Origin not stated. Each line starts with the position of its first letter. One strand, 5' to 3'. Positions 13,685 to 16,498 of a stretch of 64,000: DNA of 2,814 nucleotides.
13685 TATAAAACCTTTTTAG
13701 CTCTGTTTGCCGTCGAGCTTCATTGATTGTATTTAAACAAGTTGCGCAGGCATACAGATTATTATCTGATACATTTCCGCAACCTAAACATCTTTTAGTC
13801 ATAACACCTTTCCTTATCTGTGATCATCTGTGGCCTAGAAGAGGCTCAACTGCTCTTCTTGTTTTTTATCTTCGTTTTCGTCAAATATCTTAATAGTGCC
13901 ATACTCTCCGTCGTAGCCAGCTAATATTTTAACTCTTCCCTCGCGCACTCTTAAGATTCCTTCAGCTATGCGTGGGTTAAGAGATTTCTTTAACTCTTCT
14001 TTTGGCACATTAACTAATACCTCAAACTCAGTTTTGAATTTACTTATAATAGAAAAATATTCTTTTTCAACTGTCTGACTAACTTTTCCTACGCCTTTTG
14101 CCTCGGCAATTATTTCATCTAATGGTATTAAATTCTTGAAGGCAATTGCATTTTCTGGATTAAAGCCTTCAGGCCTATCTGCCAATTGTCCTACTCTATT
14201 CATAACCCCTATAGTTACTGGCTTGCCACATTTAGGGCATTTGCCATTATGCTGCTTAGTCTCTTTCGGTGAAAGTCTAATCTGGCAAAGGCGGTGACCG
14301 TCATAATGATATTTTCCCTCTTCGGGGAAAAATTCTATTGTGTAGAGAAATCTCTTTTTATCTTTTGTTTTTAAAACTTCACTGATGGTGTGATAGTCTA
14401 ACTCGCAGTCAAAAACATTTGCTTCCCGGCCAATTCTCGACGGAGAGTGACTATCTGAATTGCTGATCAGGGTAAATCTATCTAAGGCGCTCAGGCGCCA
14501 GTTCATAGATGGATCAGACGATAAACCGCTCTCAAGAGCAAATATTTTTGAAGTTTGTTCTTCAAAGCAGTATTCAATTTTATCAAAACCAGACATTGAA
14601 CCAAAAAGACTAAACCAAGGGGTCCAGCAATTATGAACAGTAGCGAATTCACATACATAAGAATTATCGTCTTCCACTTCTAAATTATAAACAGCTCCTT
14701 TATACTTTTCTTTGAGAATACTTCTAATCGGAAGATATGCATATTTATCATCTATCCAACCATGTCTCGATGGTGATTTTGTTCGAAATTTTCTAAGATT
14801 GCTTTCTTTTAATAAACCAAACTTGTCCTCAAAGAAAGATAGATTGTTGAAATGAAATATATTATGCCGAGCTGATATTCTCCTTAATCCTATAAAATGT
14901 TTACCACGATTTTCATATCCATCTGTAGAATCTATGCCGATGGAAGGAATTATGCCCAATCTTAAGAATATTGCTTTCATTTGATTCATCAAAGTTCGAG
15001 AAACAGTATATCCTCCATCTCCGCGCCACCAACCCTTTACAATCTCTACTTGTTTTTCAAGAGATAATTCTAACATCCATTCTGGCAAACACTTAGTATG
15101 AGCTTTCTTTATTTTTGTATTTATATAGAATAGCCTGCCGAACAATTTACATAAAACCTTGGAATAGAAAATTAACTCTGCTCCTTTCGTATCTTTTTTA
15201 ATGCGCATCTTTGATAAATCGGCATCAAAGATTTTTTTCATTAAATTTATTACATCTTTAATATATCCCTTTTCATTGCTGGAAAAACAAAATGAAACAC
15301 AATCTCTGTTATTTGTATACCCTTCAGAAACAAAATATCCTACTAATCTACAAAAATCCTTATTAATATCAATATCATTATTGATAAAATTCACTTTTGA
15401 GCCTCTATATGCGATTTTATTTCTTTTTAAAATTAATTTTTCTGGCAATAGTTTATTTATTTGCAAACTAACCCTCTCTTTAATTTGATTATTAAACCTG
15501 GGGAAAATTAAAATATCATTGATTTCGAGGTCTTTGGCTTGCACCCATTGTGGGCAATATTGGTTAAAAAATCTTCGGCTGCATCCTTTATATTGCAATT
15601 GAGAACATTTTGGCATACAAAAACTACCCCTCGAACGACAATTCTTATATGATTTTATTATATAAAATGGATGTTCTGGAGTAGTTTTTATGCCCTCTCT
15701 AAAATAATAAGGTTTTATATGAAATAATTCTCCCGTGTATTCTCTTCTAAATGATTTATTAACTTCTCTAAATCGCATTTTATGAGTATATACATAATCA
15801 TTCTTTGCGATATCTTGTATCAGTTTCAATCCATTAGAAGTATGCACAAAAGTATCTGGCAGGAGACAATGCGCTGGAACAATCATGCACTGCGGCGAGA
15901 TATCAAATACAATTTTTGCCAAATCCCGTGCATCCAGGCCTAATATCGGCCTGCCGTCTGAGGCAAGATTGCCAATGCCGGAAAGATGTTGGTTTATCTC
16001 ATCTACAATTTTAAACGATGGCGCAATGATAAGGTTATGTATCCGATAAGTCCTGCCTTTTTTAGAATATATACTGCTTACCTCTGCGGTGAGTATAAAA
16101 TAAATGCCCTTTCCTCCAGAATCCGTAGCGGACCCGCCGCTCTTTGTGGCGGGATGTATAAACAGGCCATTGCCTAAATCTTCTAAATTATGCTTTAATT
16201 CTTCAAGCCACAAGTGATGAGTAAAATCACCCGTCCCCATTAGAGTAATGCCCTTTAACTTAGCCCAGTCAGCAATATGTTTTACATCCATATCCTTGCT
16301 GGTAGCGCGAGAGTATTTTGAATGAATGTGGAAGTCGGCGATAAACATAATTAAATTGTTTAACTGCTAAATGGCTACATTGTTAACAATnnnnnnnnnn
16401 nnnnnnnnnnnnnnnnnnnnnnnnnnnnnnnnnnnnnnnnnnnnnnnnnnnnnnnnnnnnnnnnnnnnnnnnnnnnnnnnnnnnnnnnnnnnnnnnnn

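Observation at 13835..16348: EndoQ-like PHP nuclease split by a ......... intein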

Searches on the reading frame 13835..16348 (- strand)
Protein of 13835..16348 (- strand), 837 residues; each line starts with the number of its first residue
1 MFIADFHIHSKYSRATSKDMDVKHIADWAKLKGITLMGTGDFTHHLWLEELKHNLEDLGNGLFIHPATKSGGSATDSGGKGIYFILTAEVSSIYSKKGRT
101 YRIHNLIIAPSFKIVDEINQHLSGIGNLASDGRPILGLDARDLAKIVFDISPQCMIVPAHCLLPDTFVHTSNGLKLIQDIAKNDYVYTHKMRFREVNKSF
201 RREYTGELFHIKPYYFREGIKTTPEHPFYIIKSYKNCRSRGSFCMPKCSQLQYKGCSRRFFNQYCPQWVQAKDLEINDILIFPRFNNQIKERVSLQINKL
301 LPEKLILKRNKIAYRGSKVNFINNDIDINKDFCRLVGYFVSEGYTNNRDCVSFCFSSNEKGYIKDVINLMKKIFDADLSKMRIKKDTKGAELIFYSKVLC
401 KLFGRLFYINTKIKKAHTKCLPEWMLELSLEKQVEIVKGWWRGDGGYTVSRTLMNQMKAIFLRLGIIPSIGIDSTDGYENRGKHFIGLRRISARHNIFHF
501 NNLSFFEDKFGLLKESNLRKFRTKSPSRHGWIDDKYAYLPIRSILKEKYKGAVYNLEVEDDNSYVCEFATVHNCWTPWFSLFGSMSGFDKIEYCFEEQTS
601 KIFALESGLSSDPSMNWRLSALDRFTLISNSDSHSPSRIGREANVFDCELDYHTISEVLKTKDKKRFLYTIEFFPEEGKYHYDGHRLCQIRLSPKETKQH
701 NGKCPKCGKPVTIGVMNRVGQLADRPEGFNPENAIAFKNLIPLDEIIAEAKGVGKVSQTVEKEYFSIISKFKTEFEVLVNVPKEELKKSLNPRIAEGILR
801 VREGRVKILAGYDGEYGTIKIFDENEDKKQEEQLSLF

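Call 4: search_protein_families(library=pfam, proteins=[window:13835-16348:-], max_evalue=1)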
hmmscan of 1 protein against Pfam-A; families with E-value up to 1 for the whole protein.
window:13835-16348:- (837 aa): 7 families
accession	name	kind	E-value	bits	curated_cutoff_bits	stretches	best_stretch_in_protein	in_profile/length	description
PF14890.11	Intein_splicing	-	1.3e-08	35.3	35.8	2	267-573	77-155/155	Intein splicing domain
PF14528.11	LAGLIDADG_3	-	0.00017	22.2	22.5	1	335-402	7-77/82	LAGLIDADG-like domain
PF07591.16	PT-HINT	-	0.0082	16.8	27.7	1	168-231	2-72/137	Pretoxin HINT domain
PF13403.11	Hint_2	-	0.056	14.3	28.4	1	161-206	2-47/147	Hint domain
PF11793.14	FANCL_C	-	0.13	13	27.3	0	414-433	29-48/69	FANCL C-terminal domain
PF19335.5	HMBD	-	0.19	12.2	23.6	1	694-708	8-22/28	Heavy metal binding domain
PF13263.12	PHP_C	-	0.22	11.5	21.3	1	628-659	19-48/56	PHP-associated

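Call 5: search_protein_families(library=ncbifam, proteins=[window:13835-16348:-], max_evalue=1)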
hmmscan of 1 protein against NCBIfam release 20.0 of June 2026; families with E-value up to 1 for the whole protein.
window:13835-16348:- (837 aa): 4 families
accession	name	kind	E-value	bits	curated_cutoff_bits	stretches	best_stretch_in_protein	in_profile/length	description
TIGR00375.1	TIGR00375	hypoth_equivalog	3.3e-62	211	326.6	2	432-819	2-374/374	TIGR00375 family protein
NF045703.1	rSAM_Tes_intein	exception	2.2e-14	52.2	1700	2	315-574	354-611/1040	tetraether lipid synthase Tes, intein-containing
TIGR01445.1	intein_Nterm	domain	0.0019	19.2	24.5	1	161-230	1-83/83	intein N-terminal splicing region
TIGR01443.1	intein_Cterm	domain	0.049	13.9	15.6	1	553-574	2-24/24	intein C-terminal splicing region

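Call 9: find_homologous_proteins(query=window:13835-16348:-, max_evalue=0.00001)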
Query window:13835-16348:- (837 aa): 2537 proteins with E <= 0.00001 among 8000 candidates; the best 120 are listed.
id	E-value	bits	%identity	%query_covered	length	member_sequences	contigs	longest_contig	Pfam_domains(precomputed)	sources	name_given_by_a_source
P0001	0.0e+0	1425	71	100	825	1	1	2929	PF27218.1,PF14890.12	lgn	-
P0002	0.0e+0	1420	72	100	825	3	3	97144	PF27218.1,PF14890.12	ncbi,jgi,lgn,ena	-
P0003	0.0e+0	1418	72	100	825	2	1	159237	PF27218.1,PF14890.12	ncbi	-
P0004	0.0e+0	1417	71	100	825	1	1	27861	PF27218.1,PF14890.12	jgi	-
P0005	0.0e+0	1416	71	100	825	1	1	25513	PF27218.1,PF14890.12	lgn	-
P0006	0.0e+0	1413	71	100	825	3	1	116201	PF27218.1,PF14890.12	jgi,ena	-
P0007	0.0e+0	1409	70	100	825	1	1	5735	PF27218.1,PF14890.12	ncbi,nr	ncbi:MAG: hypothetical protein QME65_02625 [Candidatus Omnitrophota bacterium]|nr:hypothetical prote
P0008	0.0e+0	1408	71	100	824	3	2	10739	PF27218.1,PF14890.12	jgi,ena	-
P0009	0.0e+0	1405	71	100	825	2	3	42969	PF27218.1,PF14528.12,PF14890.12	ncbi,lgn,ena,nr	ncbi:MAG: hypothetical protein KKH29_05775 [Candidatus Omnitrophica bacterium]|nr:hypothetical prote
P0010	0.0e+0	1401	71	100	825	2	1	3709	PF27218.1,PF14528.12,PF14890.12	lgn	-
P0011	0.0e+0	1398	69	100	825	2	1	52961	PF27218.1,PF14890.12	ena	-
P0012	0.0e+0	1397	70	100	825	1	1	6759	PF27218.1,PF14890.12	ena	-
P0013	0.0e+0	1395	69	100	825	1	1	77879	PF27218.1,PF14890.12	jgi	-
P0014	0.0e+0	1393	69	100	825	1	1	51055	PF27218.1,PF14890.12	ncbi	-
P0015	0.0e+0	1385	70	100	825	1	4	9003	PF27218.1,PF14890.12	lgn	-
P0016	0.0e+0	1384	70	100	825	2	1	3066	PF27218.1,PF14890.12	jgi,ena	-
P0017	0.0e+0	1377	71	100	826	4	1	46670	PF27218.1,PF14528.12,PF14890.12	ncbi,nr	ncbi:MAG: hypothetical protein Q8N80_03960 [Candidatus Omnitrophota bacterium]|nr:hypothetical prote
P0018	0.0e+0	1372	69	100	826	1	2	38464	PF27218.1,PF14528.12,PF14890.12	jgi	jgi:uncharacterized protein (TIGR00375 family)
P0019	0.0e+0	1364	69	100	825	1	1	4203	PF27218.1,PF14890.12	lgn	-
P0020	0.0e+0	1363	69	100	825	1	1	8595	PF27218.1,PF14528.12,PF14890.12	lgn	-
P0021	0.0e+0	1357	69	100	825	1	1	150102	PF27218.1,PF14890.12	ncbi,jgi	jgi:uncharacterized protein (TIGR00375 family)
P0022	0.0e+0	1352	69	98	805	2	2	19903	PF27218.1,PF14890.12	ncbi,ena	-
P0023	0.0e+0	1330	68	100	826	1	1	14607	PF27218.1,PF14528.12,PF14890.12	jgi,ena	-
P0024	0.0e+0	1320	65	100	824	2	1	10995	PF27218.1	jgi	-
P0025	0.0e+0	1286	67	100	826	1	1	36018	PF27218.1,PF14890.12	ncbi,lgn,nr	ncbi:MAG: hypothetical protein ISS44_00790 [Candidatus Omnitrophica bacterium]|nr:hypothetical prote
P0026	0.0e+0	1269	65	100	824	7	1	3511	PF27218.1,PF14528.12,PF14890.12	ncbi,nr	ncbi:MAG: hypothetical protein KKC42_03760 [Candidatus Omnitrophica bacterium]|nr:hypothetical prote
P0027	0.0e+0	1256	65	100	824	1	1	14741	PF27218.1,PF14528.12,PF14890.12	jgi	jgi:uncharacterized protein (TIGR00375 family)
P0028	0.0e+0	1250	65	100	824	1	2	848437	PF27218.1,PF14528.12,PF14890.12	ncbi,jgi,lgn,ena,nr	ncbi:MAG: hypothetical protein KJ593_00305 [Candidatus Omnitrophica bacterium]|nr:hypothetical prote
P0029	0.0e+0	1242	63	100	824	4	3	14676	PF27218.1,PF14528.12,PF14890.12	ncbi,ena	-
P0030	0.0e+0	1240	63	100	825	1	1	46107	PF27218.1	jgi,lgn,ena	-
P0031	0.0e+0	1227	62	100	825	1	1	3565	PF27218.1,PF14890.12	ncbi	-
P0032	0.0e+0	1152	59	100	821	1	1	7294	PF27218.1,PF14528.12,PF14890.12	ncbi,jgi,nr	ncbi:MAG: hypothetical protein FJZ16_03800 [Candidatus Omnitrophica bacterium]|nr:hypothetical prote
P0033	0.0e+0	1138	58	100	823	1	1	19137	PF27218.1,PF14890.12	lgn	-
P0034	0.0e+0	1107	68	79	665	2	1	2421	PF27218.1,PF14890.12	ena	-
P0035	0.0e+0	1105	57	100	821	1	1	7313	PF27218.1,PF14528.12,PF14890.12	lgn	-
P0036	0.0e+0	1092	58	100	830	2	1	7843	PF27218.1,PF14528.12,PF14890.12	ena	-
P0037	0.0e+0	1088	57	98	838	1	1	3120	PF27218.1,PF14528.12,PF14890.12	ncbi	ncbi:MAG: hypothetical protein ACTSVW_04640 [Candidatus Njordarchaeales archaeon]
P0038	0.0e+0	1077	57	100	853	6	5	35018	PF27218.1,PF14528.12,PF14890.12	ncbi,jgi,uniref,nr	ncbi:hypothetical protein COS93_00790 [bacterium (Candidatus Gribaldobacteria) CG07_land_8_20_14_0_8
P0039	0.0e+0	1075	56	100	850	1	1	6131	PF27218.1,PF14528.12,PF14890.12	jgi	-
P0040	0.0e+0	1074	56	100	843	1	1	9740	PF27218.1,PF14528.12,PF14890.12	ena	-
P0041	0.0e+0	1071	56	100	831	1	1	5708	PF27218.1,PF14528.12,PF14890.12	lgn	-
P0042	0.0e+0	1063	56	100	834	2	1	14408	PF27218.1,PF14528.12,PF14890.12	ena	-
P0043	0.0e+0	1063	56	100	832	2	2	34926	PF27218.1,PF14890.12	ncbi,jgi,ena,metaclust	metaclust:\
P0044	0.0e+0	1061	56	100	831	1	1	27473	PF27218.1,PF14528.12,PF14890.12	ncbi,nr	ncbi:MAG: hypothetical protein QME57_00500 [Patescibacteria group bacterium]|nr:hypothetical protein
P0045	0.0e+0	1060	56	100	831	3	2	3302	PF27218.1,PF14528.12,PF14890.12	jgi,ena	-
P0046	0.0e+0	1059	55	100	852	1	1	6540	PF27218.1,PF14528.12,PF14890.12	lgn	-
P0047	0.0e+0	1058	55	100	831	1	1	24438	PF27218.1,PF14528.12,PF14890.12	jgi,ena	-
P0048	0.0e+0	1058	57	100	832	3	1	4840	PF27218.1,PF14528.12,PF14890.12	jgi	-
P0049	0.0e+0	1057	56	100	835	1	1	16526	PF27218.1,PF14890.12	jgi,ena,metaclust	metaclust:\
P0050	0.0e+0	1052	56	100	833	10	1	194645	PF27218.1,PF14528.12,PF14890.12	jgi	jgi:uncharacterized protein (TIGR00375 family)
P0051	0.0e+0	1052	56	100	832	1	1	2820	PF27218.1,PF14528.12,PF14890.12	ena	-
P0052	0.0e+0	1050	55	100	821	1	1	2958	PF27218.1,PF14890.12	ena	-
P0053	0.0e+0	1050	54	75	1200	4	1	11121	PF07591.16,PF27218.1,PF14528.12,PF13403.12,PF14890.12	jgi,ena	-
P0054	0.0e+0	1046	56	100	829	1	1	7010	PF27218.1,PF14528.12,PF14890.12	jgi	-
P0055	0.0e+0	1046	55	100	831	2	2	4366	PF27218.1,PF14528.12,PF14890.12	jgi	-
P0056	0.0e+0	1043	55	100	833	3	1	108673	PF27218.1,PF14528.12,PF14890.12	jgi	-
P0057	0.0e+0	1043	56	98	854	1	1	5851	PF27218.1,PF14890.12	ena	-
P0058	0.0e+0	1042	55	100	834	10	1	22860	PF27218.1,PF14528.12,PF14890.12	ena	-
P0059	0.0e+0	1042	56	98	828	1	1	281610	PF27218.1,PF14528.12,PF14890.12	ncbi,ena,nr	ncbi:MAG: Hedgehog/intein hint domain-containing protein [Parcubacteria group bacterium Licking1014_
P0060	0.0e+0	1041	56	100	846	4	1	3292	PF27218.1,PF14528.12,PF14890.12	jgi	-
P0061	0.0e+0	1040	55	100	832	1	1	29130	PF27218.1,PF14528.12,PF14890.12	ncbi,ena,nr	ncbi:MAG: hypothetical protein LR000_01940 [Candidatus Pacebacteria bacterium]|nr:hypothetical prote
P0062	0.0e+0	1037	54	100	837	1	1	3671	PF27218.1,PF14890.12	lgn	-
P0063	0.0e+0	1036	56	100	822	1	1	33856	PF27218.1,PF14528.12,PF14890.12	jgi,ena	-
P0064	0.0e+0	1034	55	100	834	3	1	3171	PF27218.1,PF14528.12,PF14890.12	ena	-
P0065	0.0e+0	1032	54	100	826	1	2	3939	PF27218.1,PF14528.12,PF14890.12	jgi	-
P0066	0.0e+0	1028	56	100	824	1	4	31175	PF27218.1,PF14528.12,PF14890.12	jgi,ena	-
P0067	0.0e+0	1028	55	100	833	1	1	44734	PF27218.1,PF14528.12,PF14890.12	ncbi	-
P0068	0.0e+0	1025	55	100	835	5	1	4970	PF27218.1,PF14528.12,PF14890.12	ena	-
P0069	0.0e+0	1023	54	99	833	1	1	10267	PF27218.1,PF14528.12,PF14890.12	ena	-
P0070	0.0e+0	1023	53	99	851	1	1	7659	PF27218.1,PF14528.12,PF14890.12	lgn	-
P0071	0.0e+0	1022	55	98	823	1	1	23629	PF07591.16,PF27218.1,PF14528.12,PF14890.12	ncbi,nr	ncbi:MAG: LAGLIDADG family homing endonuclease [bacterium]|nr:LAGLIDADG family homing endonuclease [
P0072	0.0e+0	1020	54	100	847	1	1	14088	PF27218.1,PF14528.12,PF14890.12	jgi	-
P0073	0.0e+0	1020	54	100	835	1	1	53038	PF27218.1,PF14528.12,PF14890.12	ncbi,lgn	-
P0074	0.0e+0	1017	55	100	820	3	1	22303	PF27218.1,PF14528.12,PF14890.12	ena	-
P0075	0.0e+0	1017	55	100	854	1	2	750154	PF27218.1,PF14528.12,PF14890.12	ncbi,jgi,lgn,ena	-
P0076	0.0e+0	1016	54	100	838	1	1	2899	PF27218.1,PF14528.12,PF14890.12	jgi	-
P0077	0.0e+0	1016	56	100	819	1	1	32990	PF27218.1,PF14528.12,PF14890.12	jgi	jgi:uncharacterized protein (TIGR00375 family)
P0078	0.0e+0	1013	55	100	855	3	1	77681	PF07591.16,PF27218.1,PF14528.12,PF14890.12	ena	-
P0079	0.0e+0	1013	53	100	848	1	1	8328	PF27218.1,PF14528.12,PF13403.12,PF14890.12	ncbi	-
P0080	0.0e+0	1013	54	100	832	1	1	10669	PF27218.1,PF14528.12,PF14890.12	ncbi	-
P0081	0.0e+0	1011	54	99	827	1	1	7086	PF27218.1,PF14890.12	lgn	-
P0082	5.3e-298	1009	53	100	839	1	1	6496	PF27218.1,PF14528.12,PF14890.12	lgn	-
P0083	2.4e-296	1004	53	100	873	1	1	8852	PF27218.1,PF14528.12,PF13403.12,PF14890.12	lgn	-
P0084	2.4e-296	1004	54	100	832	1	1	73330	PF27218.1,PF14528.12,PF14890.12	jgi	-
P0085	4.0e-295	1000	53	100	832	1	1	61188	PF27218.1,PF14528.12,PF14890.12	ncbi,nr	ncbi:MAG: hypothetical protein HY577_02500 [Candidatus Nealsonbacteria bacterium]|nr:hypothetical pr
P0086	4.6e-295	999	53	100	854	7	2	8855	PF27218.1,PF14528.12,PF14890.12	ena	-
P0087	1.2e-294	998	54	99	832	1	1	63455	PF27218.1,PF14528.12,PF14890.12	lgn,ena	-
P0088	7.3e-294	995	53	100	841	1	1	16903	PF27218.1,PF14528.12,PF14890.12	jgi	jgi:uncharacterized protein (TIGR00375 family)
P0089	1.7e-293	994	53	100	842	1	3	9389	PF27218.1,PF14890.12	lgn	-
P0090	2.1e-292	991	53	100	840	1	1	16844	PF27218.1,PF14528.12,PF14890.12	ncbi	-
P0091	3.3e-292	990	54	73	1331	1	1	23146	PF27218.1,PF14528.12,PF14890.12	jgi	jgi:PHP family Zn ribbon phosphoesterase/transcriptional regulator with XRE-family HTH domain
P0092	3.8e-292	990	53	100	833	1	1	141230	PF07591.16,PF27218.1,PF14528.12,PF14890.12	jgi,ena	-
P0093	5.1e-292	989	54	100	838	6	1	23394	PF27218.1,PF14528.12,PF14890.12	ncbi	ncbi:MAG: hypothetical protein ABIJ17_03475 [Patescibacteria group bacterium]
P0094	2.6e-291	987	53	98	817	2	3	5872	PF07591.16,PF27218.1,PF14528.12,PF14890.12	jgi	-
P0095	7.9e-291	985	51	100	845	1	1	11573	PF27218.1,PF14528.12,PF14890.12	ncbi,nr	ncbi:MAG: hypothetical protein HYS60_02180 [Candidatus Wildermuthbacteria bacterium]|nr:hypothetical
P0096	1.9e-290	984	52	100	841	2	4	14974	PF27218.1,PF14528.12,PF14890.12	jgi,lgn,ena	jgi:uncharacterized protein (TIGR00375 family)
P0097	1.9e-290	984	52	100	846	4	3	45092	PF27218.1,PF14528.12,PF14890.12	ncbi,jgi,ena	ncbi:MAG TPA: hypothetical protein VJC15_04265 [Candidatus Paceibacterota bacterium]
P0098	5.8e-290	983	53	100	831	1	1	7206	PF27218.1,PF14528.12,PF14890.12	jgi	-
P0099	2.1e-289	981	51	100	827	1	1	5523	PF27218.1,PF14528.12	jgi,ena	-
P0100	5.2e-289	979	52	100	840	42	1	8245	PF27218.1,PF14528.12,PF14890.12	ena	-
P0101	4.2e-288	976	51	98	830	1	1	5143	PF27218.1,PF14528.12,PF14890.12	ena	-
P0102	8.2e-288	975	51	100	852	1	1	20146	PF27218.1,PF14528.12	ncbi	-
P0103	9.5e-288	975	52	73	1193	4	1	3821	PF07591.16,PF27218.1,PF14528.12,PF13403.12,PF14890.12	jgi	-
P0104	2.9e-287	974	55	76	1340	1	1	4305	PF27218.1,PF14528.12,PF14890.12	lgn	-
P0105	2.9e-287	974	52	100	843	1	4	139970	PF27218.1,PF14528.12,PF14890.12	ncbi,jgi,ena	-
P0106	3.0e-287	974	51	100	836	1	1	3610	PF27218.1,PF14528.12,PF14890.12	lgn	-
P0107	2.6e-286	970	52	100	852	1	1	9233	PF27218.1,PF14528.12,PF14890.12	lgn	-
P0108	6.6e-286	969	53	98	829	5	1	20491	PF27218.1,PF14528.12,PF14890.12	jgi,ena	-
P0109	8.9e-286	969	52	100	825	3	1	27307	PF27218.1,PF14528.12,PF14890.12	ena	-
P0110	4.2e-285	966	52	100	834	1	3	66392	PF27218.1,PF14528.12,PF14890.12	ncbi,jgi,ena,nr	ncbi:hypothetical protein KKC63_01065 [Patescibacteria group bacterium]|nr:hypothetical protein [Pat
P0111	9.8e-285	965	52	100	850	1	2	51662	PF27218.1,PF14528.12,PF14890.12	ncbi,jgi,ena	-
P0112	1.5e-284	965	50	100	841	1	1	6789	PF27218.1,PF14528.12,PF14890.12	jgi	-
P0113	2.7e-284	964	51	100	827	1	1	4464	PF27218.1,PF14528.12,PF14890.12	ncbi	-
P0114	4.9e-284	963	51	100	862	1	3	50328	PF27218.1,PF14528.12,PF14890.12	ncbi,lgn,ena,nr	ncbi:MAG: Mja hyp1 intein [Parcubacteria group bacterium Greene0714_21]|nr:MAG: Mja hyp1 intein [Par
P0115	2.0e-283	961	51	100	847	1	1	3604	PF27218.1,PF14528.12,PF14890.12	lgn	-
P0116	5.8e-283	959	52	100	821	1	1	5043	PF27218.1,PF14528.12,PF14890.12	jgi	jgi:uncharacterized protein (TIGR00375 family)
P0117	6.4e-283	959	52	100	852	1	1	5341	PF27218.1,PF14528.12,PF14890.12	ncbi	-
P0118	2.4e-281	954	52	100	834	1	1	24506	PF27218.1,PF14528.12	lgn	-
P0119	4.3e-281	953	52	99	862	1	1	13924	PF27218.1,PF14528.12,PF14890.12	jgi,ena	-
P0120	1.9e-280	951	52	98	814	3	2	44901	PF27218.1,PF14528.12,PF14890.12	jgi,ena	-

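Call 59: find_encoding_contigs(protein=P0003, flank=10000, max_places=2)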
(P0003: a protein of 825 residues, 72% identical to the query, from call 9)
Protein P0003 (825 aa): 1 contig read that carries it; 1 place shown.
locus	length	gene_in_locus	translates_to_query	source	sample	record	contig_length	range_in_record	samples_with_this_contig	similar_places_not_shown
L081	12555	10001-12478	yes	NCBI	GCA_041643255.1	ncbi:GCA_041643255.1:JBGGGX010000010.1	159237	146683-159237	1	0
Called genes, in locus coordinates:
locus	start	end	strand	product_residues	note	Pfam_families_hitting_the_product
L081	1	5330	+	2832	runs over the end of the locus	-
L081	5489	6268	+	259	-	PF13338:AbiEi_4 (weak)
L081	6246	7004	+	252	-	PF08843:AbiEii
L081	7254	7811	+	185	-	PF00156:Pribosyltran, PF14681:UPRTase (weak)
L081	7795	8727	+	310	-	PF02729:OTCace_N, PF00185:OTCace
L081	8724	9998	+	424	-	PF01979:Amidohydro_1, PF12890:DHOase, PF07969:Amidohydro_3 (weak)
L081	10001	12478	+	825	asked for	PF14890:Intein_splicing (weak), PF27218:MJ0043_C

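Call 63: search_protein_families(library=pfam, proteins=[P0053, P0091], max_evalue=0.01)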
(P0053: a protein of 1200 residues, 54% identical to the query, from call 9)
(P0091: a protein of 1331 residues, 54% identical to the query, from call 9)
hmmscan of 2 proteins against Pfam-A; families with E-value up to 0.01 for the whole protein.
P0053 (1200 aa): 5 families
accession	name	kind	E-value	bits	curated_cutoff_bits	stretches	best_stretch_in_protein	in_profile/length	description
PF14528.11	LAGLIDADG_3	-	1.2e-20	74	22.5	3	846-897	8-60/82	LAGLIDADG-like domain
PF14890.11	Intein_splicing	-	8e-16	58.7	35.8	1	249-568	66-155/155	Intein splicing domain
PF07591.16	PT-HINT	-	3.3e-07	31.1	27.7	0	162-223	5-73/137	Pretoxin HINT domain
PF13403.11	Hint_2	-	9.3e-06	26.5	28.4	1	152-197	2-47/147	Hint domain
PF13263.12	PHP_C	-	0.00043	20.2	21.3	1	988-1025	16-54/56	PHP-associated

P0091 (1331 aa): 5 families
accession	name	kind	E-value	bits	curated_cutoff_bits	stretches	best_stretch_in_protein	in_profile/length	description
PF14890.11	Intein_splicing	-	7.7e-37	126.9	35.8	2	638-1128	22-155/155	Intein splicing domain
PF14528.11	LAGLIDADG_3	-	6.4e-30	103.7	22.5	2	915-992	2-82/82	LAGLIDADG-like domain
PF13560.12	HTH_31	-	2.2e-05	25.1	27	1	740-794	5-59/64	Helix-turn-helix domain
PF12844.13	HTH_19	-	0.0022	18.3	30.2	0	741-797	4-59/64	Helix-turn-helix domain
PF13403.11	Hint_2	-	0.0066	17.3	28.4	0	132-175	2-45/147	Hint domain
